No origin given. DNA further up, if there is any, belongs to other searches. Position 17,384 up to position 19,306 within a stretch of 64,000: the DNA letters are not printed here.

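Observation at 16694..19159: Overlapping three-gene operon (minimal NTase / 110-aa ORF / GHKL paraMORC-like ATPase) beside a VapBC pair: candidate uncharacterised conflict system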

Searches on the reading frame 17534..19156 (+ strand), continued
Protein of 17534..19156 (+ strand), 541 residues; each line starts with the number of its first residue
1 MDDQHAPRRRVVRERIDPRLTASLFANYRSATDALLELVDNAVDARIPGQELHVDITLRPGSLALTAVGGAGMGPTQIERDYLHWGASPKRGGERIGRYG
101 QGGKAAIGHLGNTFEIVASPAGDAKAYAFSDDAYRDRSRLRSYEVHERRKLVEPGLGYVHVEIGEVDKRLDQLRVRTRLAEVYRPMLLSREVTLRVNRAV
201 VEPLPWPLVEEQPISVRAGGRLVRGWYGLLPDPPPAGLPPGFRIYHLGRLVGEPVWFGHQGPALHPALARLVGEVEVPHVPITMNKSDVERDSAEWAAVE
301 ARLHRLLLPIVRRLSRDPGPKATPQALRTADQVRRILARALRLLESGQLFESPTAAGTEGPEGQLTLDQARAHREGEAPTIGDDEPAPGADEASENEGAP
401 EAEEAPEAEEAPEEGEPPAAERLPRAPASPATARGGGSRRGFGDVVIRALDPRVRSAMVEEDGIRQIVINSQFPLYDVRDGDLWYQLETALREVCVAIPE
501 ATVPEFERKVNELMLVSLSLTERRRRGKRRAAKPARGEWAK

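Call 34: fold_search(model_id=the predicted structure, library=pdb)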
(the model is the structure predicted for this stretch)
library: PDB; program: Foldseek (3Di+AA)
matches with E <= 10: 1360; with E <= 0.001: 303
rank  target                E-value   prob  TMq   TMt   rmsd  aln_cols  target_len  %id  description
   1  7k7t_B                5.3e-15  1.00  0.39  0.53   6.8       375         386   17  Crystal structure of human MORC4 ATPase-CW in complex with AMPPNP (released 2020-11-11)
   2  5ix2_B                9.9e-15  1.00  0.39  0.49   8.4       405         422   14  Crystal structure of mouse Morc3 ATPase-CW cassette in complex with AMPPNP and unmodified H3 peptide (released 2016-08-17)
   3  6o1e                  1.1e-14  1.00  0.40  0.49   6.5       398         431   15  The crystal structure of human MORC3 ATPase-CW in complex with AMPPNP (released 2019-03-20)
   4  7k7t_A                2.1e-14  1.00  0.40  0.53   5.9       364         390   16  Crystal structure of human MORC4 ATPase-CW in complex with AMPPNP (released 2020-11-11)
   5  5ix1_B                5.3e-14  1.00  0.40  0.50   6.2       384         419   15  Crystal structure of mouse Morc3 ATPase-CW cassette in complex with AMPPNP and H3K4me3 peptide (released 2016-08-17)
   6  5ix2_A                6.0e-14  1.00  0.40  0.50   6.3       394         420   14  Crystal structure of mouse Morc3 ATPase-CW cassette in complex with AMPPNP and unmodified H3 peptide (released 2016-08-17)
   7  4z1i_A                6.7e-14  1.00  0.41  0.57  12.6       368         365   13  Crystal structure of human Trap1 with AMPPNP (released 2015-04-29)
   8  9a6t_B                7.9e-14  1.00  0.41  0.36   6.1       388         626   12  Integrative model of DNAK-HTPG by crosslinking MS and deep learning (released 2024-09-18)
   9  9cdh_B                8.9e-14  1.00  0.42  0.48   4.9       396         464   17  MORC2 PD mutant with DNA (released 2025-07-09)
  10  8ffv_A                1.6e-13  1.00  0.37  0.32   6.7       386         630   16  Cryo-EM structure of the GR-Hsp90-FKBP52 complex (released 2023-11-01)
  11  5tvw_B                1.7e-13  1.00  0.39  0.35  13.4       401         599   14  Crystal structure of mitochondrial Hsp90 (TRAP1) with ATP in absence of Mg, hemi-hydrolyzed (released 2018-03-14)
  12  8h77_B                2.0e-13  1.00  0.40  0.36   5.9       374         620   16  Hsp90-AhR-p23-XAP2 complex (released 2023-01-04)
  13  5tvw_A                2.1e-13  1.00  0.40  0.38   6.4       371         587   14  Crystal structure of mitochondrial Hsp90 (TRAP1) with ATP in absence of Mg, hemi-hydrolyzed (released 2018-03-14)
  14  6mw7_D                2.6e-13  1.00  0.36  0.39   7.4       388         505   15  Crystal structure of ATPase module of SMCHD1 bound to ATP (released 2019-09-11)
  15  5hph_A                2.7e-13  1.00  0.42  0.46   5.5       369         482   14  Structure of TRAP1 fragment (released 2016-08-10)
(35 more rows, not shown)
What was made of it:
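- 17534..19159 (+): Gene 3: prokaryotic MORC-family GHKL+S5 ATPase, 541 aa. The top Foldseek hits are MORC4, MORC3 and MORC2, then SMCHD1 and Hsp90/TRAP1 (call 34).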

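Call 36: find_related_loci(query=A1, collection=viral_contigs, flank=5000)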
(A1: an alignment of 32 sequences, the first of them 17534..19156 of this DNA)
Query A1 (541 aa) in viral_contigs; peptide patterns used: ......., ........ (x = any residue, [..] = any of these).
20 stretches matched a pattern, but none encodes a relative of the query by tblastn (E <= 1e-3).

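Call 38: find_related_loci(query=A1, collection=metagenome_contigs, flank=4000)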
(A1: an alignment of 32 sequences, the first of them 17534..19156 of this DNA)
Query A1 (541 aa) in metagenome_contigs; peptide patterns used: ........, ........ (x = any residue, [..] = any of these).
552 stretches matched a pattern; 359 encode a relative of the query (tblastn E <= 1e-3); the best 80 are kept; 80 distinct loci.
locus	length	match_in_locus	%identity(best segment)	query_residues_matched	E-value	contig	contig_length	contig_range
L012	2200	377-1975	70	6-539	0e+0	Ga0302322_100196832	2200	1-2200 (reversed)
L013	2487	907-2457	70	6-522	0e+0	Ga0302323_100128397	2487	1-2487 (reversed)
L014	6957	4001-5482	69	6-520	0e+0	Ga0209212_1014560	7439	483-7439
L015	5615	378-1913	67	10-541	0e+0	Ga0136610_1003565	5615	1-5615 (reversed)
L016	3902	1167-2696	64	10-535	0e+0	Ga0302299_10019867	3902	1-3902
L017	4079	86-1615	64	10-535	0e+0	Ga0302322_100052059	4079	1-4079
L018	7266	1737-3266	64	9-541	0e+0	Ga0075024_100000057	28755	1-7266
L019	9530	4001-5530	64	9-541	0e+0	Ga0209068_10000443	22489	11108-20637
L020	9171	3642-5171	64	9-541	0e+0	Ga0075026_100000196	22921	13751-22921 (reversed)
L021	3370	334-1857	66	9-540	0e+0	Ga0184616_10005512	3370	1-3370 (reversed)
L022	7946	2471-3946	65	10-523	0e+0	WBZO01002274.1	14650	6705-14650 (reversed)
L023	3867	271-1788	62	4-540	0e+0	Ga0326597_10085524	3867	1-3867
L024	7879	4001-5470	63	10-522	0e+0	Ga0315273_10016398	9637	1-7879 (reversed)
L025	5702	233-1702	63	10-522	0e+0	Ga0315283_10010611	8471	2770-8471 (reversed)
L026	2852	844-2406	67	9-539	0e+0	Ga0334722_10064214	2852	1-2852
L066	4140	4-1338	65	77-541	0e+0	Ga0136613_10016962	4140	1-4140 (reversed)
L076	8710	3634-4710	63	10-368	8e-141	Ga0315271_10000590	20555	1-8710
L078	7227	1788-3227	49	9-529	7e-141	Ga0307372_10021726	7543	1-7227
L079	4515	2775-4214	49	9-529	2e-143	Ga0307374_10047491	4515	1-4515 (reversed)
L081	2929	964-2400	47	11-526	2e-147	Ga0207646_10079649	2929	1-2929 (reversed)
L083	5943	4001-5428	48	11-526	2e-140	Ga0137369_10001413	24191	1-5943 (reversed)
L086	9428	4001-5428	47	11-526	1e-139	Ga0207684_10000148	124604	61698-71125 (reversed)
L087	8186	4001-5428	48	11-526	2e-139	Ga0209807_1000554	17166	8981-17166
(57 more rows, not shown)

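Call 59: find_encoding_contigs(protein=P0139, flank=8000, max_places=2)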
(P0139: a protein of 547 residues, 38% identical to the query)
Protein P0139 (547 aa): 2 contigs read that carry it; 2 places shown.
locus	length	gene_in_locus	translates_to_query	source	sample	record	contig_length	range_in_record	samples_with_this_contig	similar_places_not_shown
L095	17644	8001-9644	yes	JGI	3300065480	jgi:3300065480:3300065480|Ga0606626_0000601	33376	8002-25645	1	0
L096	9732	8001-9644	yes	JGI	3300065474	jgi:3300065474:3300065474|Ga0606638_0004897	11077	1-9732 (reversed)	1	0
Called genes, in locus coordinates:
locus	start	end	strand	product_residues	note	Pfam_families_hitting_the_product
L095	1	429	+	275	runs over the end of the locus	PF06386:GvpL_GvpF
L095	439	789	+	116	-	PF05120:GvpG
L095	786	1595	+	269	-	PF06386:GvpL_GvpF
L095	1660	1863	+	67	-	PF00741:Gas_vesicle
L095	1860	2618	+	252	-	PF06386:GvpL_GvpF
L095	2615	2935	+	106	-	PF05121:GvpK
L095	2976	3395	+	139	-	PF00741:Gas_vesicle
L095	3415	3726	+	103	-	PF00741:Gas_vesicle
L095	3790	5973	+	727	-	PF00989:PAS (faint), PF01590:GAF, PF13185:GAF_2 (faint), PF13188:PAS_8 (faint), PF13426:PAS_9 (faint), PF00512:HisKA, PF02518:HATPase_c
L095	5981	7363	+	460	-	PF00072:Response_reg, PF00512:HisKA, PF02518:HATPase_c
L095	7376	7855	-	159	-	-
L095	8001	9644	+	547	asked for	PF13589:HATPase_c_3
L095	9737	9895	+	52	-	PF04945:YHS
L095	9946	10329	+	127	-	PF01022:HTH_5, PF12840:HTH_20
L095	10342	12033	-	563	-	PF00916:Sulfate_transp, PF13466:STAS_2 (weak), PF01740:STAS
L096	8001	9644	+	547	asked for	PF13589:HATPase_c_3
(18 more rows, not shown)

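Call 60: find_encoding_contigs(protein=P0209, flank=8000, max_places=3)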
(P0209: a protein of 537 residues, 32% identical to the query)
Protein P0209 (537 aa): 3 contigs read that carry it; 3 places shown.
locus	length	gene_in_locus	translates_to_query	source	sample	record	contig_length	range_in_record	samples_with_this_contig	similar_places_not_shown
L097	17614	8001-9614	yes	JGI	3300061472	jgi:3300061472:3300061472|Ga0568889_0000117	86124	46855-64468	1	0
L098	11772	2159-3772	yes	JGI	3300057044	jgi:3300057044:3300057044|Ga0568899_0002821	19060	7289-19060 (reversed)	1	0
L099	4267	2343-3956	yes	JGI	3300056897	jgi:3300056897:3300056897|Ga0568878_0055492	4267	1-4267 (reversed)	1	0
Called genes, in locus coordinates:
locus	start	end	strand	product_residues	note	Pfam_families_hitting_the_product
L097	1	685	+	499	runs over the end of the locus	PF03136:Pup_ligase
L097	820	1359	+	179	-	PF00364:Biotin_lipoyl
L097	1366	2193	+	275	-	PF00795:CN_hydrolase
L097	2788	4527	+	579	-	PF07676:PD40 (faint), PF26549:Tricorn_N (faint)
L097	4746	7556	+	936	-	PF18961:DUF5703_N, PF13385:Laminin_G_3, PF22124:Glyco_hydro_95_cat (weak)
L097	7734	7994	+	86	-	-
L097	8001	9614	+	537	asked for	PF13589:HATPase_c_3 (weak)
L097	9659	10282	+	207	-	PF02660:G3P_acyltransf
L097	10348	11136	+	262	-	-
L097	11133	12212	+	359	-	PF03739:LptF_LptG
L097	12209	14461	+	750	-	-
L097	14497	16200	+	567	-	PF05833:NFACT_N, PF05670:NFACT-R_1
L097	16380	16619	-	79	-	-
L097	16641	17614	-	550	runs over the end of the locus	PF02254:TrkA_N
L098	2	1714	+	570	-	?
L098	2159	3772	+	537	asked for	PF13589:HATPase_c_3 (weak)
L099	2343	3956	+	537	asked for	PF13589:HATPase_c_3 (weak)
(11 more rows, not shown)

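Call 73: search_solved_structures(query=A4, max_evalue=1, show_alignments=2)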
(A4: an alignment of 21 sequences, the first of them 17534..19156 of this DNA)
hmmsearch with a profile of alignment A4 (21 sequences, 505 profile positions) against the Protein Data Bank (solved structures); distinct sequences matched with E-value up to 1: 66 (the best 60 are shown).
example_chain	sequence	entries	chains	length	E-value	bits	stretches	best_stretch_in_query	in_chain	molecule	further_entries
7k7t_A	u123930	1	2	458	3.3e-15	59.3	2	13-118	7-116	Isoform 3 of MORC family CW-type zinc finger protein 4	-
5ix1_A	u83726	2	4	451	1.8e-13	53.6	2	29-116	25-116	MORC family CW-type zinc finger protein 3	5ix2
6o1e_A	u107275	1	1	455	5.7e-13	52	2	29-118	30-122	MORC family CW-type zinc finger protein 3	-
9cdi_A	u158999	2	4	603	4.5e-08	35.8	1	31-120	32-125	ATPase MORC2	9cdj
5of9_A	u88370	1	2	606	4.6e-08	35.8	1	31-120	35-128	MORC family CW-type zinc finger protein 2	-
5ofa_B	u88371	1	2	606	1.3e-07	34.2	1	31-120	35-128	MORC family CW-type zinc finger protein 2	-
9cdf_A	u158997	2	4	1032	3.3e-07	32.9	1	31-120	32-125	ATPase MORC2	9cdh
5ofb_B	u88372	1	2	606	3.4e-07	32.9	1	31-120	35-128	MORC family CW-type zinc finger protein 2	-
9cdg_A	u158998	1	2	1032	1e-06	31.3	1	31-120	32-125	ATPase MORC2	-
6mw7_A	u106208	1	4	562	1.3e-05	27.7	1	89-137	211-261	Structural maintenance of chromosomes flexible hinge domain-containing protein 1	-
4hz5_A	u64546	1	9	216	0.00016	24.1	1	32-71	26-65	DNA topoisomerase IV, B subunit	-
4hxz_A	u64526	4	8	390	0.00021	23.7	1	21-71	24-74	Topoisomerase IV, subunit B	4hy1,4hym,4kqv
4urn_A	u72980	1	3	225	0.0023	20.3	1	32-71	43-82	DNA TOPOISOMERASE IV, B SUBUNIT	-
5yig_A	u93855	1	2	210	0.0038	19.6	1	32-71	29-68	DNA topoisomerase 4 subunit B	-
4em7_A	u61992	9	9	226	0.0042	19.4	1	32-71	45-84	DNA topoisomerase IV, B subunit | Topoisomerase IV subunit B | DNA topoisomerase 4 subunit B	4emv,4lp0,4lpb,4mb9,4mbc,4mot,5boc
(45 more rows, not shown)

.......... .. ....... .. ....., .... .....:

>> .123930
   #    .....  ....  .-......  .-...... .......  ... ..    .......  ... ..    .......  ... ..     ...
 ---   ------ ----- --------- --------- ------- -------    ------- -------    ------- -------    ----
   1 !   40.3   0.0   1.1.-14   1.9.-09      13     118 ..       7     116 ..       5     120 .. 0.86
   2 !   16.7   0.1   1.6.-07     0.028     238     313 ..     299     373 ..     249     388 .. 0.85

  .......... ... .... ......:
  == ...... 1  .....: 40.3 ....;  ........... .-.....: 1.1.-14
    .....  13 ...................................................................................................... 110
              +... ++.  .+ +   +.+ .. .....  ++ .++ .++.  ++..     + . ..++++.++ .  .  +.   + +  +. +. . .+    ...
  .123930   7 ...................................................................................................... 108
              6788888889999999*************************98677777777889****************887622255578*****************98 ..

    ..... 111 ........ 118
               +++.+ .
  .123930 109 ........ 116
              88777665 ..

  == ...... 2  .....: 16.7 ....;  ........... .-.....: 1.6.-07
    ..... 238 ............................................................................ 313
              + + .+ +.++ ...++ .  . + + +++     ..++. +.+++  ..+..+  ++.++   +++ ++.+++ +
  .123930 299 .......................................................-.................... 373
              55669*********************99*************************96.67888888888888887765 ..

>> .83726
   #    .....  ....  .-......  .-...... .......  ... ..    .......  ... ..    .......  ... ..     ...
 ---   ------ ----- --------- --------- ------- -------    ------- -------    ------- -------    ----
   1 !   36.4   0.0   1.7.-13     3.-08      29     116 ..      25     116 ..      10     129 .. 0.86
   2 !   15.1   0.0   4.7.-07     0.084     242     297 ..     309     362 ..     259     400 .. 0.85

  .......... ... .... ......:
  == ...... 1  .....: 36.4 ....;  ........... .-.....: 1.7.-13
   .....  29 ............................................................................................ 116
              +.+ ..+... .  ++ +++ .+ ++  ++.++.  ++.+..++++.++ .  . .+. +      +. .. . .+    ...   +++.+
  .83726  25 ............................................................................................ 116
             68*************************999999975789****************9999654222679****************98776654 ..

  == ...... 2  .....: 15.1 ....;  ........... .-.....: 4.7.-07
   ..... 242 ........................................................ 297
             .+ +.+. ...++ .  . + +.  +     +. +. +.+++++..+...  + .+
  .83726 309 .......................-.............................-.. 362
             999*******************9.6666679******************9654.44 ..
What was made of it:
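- On paraMORC1-5: The MORC motif is present (call 73).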

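Call 82: search_dna_similar(query=window:17534-19156:+, collection=plasmids, mode=protein, max_rows=10)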
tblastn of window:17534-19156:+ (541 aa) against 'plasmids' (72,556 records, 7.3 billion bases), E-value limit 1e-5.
No match.

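Call 83: search_dna_similar(query=window:17534-19156:+, collection=phages, mode=protein, max_rows=10)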
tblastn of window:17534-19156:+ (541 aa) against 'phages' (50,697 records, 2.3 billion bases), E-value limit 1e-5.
No match.

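Call 84: search_protein_families(library=phrogs, max_evalue=0.01, proteins=[window:17534-19156:+])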
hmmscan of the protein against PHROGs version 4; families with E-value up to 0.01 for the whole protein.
window:17534-19156:+ (541 aa): 0 families

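Call 90: search_protein_families(library=pfam, alignment_id=A4, max_evalue=0.01)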
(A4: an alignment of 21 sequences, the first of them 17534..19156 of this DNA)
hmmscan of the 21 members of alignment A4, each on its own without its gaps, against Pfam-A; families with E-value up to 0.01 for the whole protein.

A. member 1, window:17534-19156:+ (541 aa): 1 family
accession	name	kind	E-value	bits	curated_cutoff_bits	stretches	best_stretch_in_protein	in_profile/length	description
PF13589.12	HATPase_c_3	-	3.7e-06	27.4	25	1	32-134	4-108/137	Histidine kinase-, DNA gyrase B-, and HSP90-like ATPase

B. families by the number of members that match (of 21 scanned): 3 families
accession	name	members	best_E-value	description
PF13589.12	HATPase_c_3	21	1e-11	Histidine kinase-, DNA gyrase B-, and HSP90-like ATPase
PF02518.31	HATPase_c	7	3.6e-05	Histidine kinase-, DNA gyrase B-, and HSP90-like ATPase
PF09403.15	FadA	1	0.0061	Adhesion protein FadA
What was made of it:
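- On paraMORC1-5: No Pfam domain is found in the C-terminus of 21 diverse members (call 90).
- Closest known: paraMORC families 1-5, including GHKL-nuclease fusions such as VcSduA. Different: Pfam detects no PD-(D/E)xK, DUF4263, TIR or HxH domain in the C-terminus (call 90).
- Pfam detects no nuclease or TIR domain in the C-terminus (call 90).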
